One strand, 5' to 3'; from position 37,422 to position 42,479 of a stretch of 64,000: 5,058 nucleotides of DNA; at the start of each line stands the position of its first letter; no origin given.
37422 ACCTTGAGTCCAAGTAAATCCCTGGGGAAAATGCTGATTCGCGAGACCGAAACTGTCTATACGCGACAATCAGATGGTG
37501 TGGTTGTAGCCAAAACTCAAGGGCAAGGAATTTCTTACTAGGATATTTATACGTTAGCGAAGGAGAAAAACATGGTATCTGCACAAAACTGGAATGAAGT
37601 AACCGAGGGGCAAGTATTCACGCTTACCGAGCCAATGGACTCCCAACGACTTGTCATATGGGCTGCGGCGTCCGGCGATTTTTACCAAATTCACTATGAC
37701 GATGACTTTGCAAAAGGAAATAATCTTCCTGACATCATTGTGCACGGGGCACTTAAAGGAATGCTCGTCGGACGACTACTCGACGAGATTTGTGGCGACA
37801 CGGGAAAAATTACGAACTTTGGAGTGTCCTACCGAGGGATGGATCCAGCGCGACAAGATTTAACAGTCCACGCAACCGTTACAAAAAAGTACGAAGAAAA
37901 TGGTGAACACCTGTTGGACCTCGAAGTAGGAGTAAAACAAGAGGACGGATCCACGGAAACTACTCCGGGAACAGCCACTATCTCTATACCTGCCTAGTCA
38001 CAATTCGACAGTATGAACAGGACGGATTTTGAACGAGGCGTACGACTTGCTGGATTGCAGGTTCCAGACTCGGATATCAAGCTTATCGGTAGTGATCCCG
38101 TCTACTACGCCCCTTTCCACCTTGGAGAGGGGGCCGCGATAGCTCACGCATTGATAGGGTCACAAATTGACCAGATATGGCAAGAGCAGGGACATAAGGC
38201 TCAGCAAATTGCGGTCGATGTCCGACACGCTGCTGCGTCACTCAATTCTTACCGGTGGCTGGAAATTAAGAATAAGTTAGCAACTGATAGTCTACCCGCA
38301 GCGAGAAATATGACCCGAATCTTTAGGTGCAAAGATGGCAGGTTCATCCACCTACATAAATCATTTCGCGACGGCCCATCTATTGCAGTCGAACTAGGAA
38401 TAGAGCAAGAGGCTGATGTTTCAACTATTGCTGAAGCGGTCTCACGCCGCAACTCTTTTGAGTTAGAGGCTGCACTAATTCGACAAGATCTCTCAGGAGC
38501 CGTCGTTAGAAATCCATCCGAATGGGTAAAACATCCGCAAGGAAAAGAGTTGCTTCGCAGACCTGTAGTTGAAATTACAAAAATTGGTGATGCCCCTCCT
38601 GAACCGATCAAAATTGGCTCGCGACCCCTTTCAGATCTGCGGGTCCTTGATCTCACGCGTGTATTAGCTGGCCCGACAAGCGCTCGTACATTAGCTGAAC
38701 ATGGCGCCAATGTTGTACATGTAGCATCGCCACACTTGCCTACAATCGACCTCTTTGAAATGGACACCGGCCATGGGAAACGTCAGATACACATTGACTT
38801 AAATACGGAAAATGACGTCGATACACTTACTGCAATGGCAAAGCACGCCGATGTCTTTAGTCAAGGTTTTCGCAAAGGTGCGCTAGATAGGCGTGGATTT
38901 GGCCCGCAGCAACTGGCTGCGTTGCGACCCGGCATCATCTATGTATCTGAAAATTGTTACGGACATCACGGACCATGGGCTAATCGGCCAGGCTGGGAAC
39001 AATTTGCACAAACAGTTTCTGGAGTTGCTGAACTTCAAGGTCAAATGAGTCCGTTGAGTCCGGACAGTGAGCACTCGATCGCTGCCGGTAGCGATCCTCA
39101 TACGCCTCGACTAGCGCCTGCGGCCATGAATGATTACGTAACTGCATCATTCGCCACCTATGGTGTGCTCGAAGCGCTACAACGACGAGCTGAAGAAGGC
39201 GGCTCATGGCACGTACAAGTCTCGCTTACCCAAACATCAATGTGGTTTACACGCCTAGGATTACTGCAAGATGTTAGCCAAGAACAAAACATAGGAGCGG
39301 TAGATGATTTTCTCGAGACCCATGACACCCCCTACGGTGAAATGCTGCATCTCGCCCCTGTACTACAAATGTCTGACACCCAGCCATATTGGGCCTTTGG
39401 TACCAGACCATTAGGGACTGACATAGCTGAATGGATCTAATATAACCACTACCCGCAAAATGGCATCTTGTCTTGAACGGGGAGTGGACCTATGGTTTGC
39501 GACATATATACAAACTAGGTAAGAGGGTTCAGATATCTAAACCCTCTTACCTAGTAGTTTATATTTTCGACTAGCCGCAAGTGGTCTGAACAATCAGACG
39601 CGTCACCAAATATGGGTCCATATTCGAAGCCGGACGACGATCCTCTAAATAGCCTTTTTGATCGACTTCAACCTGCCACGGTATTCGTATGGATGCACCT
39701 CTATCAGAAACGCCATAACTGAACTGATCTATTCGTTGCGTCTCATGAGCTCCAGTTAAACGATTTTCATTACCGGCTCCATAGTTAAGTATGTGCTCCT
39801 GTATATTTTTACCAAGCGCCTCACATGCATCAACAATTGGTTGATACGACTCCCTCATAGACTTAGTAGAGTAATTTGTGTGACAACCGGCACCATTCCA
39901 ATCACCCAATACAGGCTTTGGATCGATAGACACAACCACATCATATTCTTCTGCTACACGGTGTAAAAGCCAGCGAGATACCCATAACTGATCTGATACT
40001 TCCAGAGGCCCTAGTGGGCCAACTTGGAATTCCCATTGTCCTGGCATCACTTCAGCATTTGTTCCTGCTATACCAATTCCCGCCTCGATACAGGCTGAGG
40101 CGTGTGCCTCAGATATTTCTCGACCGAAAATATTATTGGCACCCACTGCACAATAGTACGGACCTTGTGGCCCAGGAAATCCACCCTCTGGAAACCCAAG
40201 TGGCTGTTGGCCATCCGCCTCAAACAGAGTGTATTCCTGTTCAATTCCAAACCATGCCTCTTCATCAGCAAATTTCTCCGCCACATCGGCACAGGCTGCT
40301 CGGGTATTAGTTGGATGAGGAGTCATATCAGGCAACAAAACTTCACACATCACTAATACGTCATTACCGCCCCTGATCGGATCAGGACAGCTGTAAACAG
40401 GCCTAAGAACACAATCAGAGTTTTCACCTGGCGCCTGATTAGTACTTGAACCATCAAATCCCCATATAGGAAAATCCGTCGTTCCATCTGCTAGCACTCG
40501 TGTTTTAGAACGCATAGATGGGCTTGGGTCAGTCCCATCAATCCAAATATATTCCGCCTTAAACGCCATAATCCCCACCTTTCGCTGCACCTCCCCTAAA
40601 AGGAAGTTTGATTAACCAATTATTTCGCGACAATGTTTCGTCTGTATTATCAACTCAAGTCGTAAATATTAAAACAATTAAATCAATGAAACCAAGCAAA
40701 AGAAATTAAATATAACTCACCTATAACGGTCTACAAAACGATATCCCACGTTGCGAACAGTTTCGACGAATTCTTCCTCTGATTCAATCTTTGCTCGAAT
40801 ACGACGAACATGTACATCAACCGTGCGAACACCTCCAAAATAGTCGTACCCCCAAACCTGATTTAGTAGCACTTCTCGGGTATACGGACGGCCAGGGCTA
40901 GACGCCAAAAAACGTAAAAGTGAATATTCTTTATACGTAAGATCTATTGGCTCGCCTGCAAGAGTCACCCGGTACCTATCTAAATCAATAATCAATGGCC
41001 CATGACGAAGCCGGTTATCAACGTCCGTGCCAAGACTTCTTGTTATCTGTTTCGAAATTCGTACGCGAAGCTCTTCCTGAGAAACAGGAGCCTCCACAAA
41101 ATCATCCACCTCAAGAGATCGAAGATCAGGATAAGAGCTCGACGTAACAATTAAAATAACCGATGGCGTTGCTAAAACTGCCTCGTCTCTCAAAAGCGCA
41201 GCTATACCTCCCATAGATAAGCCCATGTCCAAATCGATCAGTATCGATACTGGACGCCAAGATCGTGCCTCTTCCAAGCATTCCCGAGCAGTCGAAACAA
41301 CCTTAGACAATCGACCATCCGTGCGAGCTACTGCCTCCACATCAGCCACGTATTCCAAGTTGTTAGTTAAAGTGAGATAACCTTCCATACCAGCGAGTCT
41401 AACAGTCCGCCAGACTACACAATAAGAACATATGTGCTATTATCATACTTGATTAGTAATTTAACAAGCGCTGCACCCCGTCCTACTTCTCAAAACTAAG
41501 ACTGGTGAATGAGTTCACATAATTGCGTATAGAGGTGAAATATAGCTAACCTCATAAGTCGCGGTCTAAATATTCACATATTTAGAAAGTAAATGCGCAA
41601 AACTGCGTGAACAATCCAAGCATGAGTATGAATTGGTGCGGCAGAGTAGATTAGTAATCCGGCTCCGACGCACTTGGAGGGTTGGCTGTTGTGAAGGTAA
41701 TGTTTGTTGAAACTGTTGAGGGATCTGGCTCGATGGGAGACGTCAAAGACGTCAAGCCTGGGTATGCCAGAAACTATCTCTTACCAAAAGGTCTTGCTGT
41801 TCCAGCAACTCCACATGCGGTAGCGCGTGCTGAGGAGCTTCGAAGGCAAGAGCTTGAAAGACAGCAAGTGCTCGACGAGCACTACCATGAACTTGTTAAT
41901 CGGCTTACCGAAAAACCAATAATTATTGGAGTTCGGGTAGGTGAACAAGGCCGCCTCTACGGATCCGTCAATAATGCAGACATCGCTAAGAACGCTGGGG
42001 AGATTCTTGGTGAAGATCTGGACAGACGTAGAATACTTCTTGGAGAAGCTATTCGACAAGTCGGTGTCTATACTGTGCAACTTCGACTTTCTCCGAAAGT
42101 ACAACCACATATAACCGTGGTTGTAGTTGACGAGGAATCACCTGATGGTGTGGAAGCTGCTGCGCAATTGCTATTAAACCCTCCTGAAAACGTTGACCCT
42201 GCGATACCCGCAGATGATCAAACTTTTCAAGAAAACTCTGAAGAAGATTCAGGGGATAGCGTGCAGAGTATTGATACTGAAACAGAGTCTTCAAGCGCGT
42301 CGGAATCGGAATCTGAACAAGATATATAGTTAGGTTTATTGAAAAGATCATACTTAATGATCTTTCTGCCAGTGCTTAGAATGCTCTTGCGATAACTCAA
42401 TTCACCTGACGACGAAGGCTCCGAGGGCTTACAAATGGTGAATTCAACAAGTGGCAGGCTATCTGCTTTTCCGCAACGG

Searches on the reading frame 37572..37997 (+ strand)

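Call 10: search_protein_families(library=pfam, proteins=[window:37572-37997:+], max_evalue=0.001)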
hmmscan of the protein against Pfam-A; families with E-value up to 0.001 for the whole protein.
window:37572-37997:+ (141 aa): 1 family
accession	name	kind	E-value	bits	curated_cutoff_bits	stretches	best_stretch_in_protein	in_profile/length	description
PF01575.25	MaoC_dehydratas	-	2.2e-10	40.6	27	1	14-108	10-106/123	MaoC like domain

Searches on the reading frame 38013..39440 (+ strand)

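Call 10: search_protein_families(library=pfam, proteins=[window:38013-39440:+], max_evalue=0.001)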
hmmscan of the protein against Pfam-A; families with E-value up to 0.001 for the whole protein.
window:38013-39440:+ (475 aa): 1 family
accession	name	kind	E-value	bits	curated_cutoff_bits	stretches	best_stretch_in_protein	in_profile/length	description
PF02515.22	CoA_transf_3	-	1.4e-49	169.6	23.3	1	206-427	1-217/366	CoA-transferase family III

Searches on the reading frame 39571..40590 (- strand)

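Call 10: search_protein_families(library=pfam, proteins=[window:39571-40590:-], max_evalue=0.001)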
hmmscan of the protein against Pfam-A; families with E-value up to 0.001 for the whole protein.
window:39571-40590:- (339 aa): 2 families
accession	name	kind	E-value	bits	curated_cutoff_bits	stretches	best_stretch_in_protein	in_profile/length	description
PF00120.29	Gln-synt_C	-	5.7e-15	55.7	24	1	111-243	21-157/344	Glutamine synthetase, catalytic domain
PF03951.24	Gln-synt_N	-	3.8e-14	52.5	33.4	1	12-87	5-82/82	Glutamine synthetase, beta-Grasp domain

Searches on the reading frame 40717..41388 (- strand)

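Call 10: search_protein_families(library=pfam, proteins=[window:40717-41388:-], max_evalue=0.001)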
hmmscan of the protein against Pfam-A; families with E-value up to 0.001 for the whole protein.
window:40717-41388:- (223 aa): 1 family
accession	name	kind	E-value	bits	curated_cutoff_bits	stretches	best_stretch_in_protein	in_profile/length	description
PF00486.34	Trans_reg_C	-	3e-26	91.7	26.2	1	145-218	1-77/77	Transcriptional regulatory protein, C terminal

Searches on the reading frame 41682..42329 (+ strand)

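Call 10: search_protein_families(library=pfam, proteins=[window:41682-42329:+], max_evalue=0.001)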
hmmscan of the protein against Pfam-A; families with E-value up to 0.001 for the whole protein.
window:41682-42329:+ (215 aa): 2 families
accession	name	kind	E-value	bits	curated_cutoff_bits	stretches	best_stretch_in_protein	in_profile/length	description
PF01281.25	Ribosomal_L9_N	-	6.2e-19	67.7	20.7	1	4-48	1-45/47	Ribosomal protein L9, N-terminal domain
PF03948.19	Ribosomal_L9_C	-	7.3e-19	68.4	23.2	1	69-149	4-85/86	Ribosomal protein L9, C-terminal domain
